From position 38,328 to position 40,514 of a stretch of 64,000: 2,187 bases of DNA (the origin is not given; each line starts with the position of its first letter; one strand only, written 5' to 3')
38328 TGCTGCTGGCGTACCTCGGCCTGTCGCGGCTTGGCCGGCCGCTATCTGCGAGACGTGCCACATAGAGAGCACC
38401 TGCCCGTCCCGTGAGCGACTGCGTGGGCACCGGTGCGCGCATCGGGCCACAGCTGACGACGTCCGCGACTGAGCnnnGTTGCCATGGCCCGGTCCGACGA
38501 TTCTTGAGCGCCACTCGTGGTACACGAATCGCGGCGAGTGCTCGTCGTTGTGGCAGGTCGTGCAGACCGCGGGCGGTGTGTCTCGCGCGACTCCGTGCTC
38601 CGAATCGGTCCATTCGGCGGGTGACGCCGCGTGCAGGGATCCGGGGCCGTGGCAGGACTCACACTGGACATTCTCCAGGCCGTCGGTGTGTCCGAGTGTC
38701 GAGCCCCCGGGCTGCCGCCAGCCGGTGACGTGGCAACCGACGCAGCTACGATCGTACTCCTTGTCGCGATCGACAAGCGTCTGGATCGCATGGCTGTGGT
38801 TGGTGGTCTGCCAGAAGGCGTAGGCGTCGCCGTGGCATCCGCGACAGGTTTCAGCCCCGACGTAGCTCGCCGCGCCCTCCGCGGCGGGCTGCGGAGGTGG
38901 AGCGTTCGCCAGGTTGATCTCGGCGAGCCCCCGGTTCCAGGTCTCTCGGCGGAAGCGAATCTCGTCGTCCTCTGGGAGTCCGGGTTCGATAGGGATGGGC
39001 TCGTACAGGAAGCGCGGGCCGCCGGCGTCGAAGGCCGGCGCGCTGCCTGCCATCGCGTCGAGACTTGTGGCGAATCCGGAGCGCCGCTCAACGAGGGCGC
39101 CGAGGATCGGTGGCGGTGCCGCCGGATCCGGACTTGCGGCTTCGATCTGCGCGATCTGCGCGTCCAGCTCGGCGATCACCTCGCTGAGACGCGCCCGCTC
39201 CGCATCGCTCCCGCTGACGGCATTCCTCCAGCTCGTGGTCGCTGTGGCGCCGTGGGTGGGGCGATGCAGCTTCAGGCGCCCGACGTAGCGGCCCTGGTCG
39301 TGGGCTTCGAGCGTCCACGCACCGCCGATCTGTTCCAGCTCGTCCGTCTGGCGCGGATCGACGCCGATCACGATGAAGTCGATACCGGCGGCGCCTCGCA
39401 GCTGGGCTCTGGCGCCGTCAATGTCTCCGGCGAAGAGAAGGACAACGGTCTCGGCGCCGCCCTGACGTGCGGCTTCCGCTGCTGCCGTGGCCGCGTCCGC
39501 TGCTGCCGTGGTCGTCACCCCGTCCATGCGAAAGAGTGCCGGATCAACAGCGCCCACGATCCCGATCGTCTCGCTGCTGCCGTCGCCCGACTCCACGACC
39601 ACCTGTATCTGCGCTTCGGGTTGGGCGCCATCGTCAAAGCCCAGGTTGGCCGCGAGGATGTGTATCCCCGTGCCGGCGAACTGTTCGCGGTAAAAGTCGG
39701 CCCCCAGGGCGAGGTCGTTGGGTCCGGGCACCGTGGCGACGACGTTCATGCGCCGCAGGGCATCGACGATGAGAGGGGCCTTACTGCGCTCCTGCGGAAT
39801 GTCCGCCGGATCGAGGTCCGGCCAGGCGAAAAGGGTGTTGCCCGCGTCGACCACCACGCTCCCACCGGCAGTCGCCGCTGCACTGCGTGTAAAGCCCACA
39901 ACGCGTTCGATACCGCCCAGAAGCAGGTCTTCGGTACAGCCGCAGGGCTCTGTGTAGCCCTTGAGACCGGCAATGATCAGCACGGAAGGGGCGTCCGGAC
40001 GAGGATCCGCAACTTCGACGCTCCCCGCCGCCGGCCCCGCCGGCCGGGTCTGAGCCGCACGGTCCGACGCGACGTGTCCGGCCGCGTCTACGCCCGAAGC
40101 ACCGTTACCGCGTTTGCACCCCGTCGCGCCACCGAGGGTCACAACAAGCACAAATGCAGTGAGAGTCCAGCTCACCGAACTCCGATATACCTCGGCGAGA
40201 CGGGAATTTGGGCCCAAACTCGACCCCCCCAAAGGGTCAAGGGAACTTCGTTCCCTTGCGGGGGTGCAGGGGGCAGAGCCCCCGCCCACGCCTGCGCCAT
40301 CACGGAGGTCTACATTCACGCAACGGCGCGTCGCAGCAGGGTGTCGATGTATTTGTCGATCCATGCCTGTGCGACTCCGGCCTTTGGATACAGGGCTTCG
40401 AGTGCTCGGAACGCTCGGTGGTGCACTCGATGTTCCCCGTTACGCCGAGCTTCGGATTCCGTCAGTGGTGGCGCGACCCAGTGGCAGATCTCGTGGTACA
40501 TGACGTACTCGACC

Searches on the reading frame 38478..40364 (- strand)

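Call 75: search_protein_families(library=pfam, proteins=[window:38478-40364:-], max_evalue=0.0001)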
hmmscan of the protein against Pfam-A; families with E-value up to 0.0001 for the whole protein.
window:38478-40364:- (629 aa): 4 families
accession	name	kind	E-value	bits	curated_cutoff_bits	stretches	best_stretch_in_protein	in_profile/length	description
PF13435.11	Cytochrome_C554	-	1e-14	55.7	20.8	1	506-573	1-84/84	Cytochrome c554 and c-prime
PF14522.11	Cytochrome_C7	-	3.9e-06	27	24.8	0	561-609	7-52/67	Cytochrome c7 and related cytochrome c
PF22113.1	Mtrc-MtrF_II-IV_dom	-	1.4e-05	25.2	30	0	497-548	113-166/176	Outer membrane cytochrome MtrC/MtrF-like, domains II/IV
PF14537.11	Cytochrom_c3_2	-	8.4e-05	23.4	25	0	538-610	6-68/79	Cytochrome c3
